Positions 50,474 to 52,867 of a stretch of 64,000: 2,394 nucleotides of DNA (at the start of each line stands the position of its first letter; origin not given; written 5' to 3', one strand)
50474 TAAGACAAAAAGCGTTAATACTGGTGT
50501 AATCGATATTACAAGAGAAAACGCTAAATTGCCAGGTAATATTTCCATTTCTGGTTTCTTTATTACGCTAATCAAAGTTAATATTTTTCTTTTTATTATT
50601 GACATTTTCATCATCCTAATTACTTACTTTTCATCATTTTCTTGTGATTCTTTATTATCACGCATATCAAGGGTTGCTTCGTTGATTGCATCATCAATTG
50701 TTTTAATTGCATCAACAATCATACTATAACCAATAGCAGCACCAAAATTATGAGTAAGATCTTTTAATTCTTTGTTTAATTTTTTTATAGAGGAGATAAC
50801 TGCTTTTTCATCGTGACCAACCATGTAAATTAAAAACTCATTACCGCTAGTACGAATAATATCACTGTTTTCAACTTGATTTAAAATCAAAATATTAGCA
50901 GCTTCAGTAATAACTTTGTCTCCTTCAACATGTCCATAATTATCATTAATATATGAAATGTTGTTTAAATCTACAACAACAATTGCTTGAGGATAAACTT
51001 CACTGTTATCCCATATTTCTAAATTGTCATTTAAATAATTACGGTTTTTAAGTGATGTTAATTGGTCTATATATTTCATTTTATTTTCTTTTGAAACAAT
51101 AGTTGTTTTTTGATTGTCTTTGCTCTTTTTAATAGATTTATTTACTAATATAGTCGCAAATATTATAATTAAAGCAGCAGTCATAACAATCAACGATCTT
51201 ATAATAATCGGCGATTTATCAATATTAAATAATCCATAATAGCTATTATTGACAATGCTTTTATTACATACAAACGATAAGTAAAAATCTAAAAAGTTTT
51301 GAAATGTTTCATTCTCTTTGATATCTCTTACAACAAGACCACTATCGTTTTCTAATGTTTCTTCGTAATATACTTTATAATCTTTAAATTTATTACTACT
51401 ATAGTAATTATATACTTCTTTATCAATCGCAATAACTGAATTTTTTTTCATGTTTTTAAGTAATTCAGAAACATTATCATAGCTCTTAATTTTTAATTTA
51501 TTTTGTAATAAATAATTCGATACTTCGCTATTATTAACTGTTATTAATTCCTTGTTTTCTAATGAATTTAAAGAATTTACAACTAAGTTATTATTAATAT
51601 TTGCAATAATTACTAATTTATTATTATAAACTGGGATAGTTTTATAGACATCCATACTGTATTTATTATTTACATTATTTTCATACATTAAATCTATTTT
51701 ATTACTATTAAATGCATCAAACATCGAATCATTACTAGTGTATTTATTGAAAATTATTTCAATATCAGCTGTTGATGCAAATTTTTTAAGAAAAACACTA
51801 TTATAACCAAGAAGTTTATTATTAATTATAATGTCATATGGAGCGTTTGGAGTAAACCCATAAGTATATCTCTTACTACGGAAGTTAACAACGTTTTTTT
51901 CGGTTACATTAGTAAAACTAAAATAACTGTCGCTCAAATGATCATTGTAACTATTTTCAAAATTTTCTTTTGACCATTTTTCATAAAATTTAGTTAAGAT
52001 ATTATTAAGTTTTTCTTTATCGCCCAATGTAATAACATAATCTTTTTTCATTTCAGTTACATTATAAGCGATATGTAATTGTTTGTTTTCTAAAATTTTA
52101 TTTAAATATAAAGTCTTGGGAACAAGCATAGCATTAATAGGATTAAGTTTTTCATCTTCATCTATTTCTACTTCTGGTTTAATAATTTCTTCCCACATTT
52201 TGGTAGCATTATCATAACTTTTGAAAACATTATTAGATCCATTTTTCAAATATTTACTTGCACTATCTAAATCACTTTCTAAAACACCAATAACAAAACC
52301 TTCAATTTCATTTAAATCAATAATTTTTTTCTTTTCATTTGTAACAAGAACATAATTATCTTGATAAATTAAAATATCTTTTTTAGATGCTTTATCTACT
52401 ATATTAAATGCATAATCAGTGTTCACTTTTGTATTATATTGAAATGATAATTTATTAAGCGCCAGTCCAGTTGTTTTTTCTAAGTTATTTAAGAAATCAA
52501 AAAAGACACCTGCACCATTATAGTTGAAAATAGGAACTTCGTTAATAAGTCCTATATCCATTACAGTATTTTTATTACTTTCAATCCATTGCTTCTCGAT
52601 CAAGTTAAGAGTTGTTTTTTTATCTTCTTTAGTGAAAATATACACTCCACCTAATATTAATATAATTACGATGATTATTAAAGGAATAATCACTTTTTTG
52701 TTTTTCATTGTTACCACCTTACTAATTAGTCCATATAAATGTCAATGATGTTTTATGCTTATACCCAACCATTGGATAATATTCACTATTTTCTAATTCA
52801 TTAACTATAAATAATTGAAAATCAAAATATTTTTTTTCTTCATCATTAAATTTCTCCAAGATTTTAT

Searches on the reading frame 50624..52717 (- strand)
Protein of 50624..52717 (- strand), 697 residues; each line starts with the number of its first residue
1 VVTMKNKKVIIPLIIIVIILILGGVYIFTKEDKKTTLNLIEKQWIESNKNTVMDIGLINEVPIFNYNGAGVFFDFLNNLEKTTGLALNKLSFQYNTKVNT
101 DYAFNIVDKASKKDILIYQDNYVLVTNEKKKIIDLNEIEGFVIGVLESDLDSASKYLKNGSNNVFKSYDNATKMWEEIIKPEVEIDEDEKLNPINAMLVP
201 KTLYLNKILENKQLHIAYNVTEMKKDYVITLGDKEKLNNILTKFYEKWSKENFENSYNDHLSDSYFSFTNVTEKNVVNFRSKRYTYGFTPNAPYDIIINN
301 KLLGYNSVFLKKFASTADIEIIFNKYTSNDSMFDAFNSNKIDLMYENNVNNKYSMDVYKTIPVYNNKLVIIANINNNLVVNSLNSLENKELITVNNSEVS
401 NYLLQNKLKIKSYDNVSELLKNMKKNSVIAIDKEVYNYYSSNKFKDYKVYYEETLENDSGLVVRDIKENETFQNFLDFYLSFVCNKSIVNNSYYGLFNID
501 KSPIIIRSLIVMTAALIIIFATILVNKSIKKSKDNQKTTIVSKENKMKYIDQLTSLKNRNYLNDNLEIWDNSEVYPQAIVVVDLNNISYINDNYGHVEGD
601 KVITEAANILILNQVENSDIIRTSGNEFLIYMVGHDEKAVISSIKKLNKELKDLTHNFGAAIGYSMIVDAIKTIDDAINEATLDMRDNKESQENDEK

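Call 47: search_protein_families(library=pfam, proteins=[window:50624-52717:-], max_evalue=0.001)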
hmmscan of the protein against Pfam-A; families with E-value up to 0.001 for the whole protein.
window:50624-52717:- (697 aa): 1 family
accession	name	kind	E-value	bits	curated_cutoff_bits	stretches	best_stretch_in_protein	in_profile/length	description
PF00990.26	GGDEF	-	4.2e-19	69.3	23.8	1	549-694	2-160/161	Diguanylate cyclase, GGDEF domain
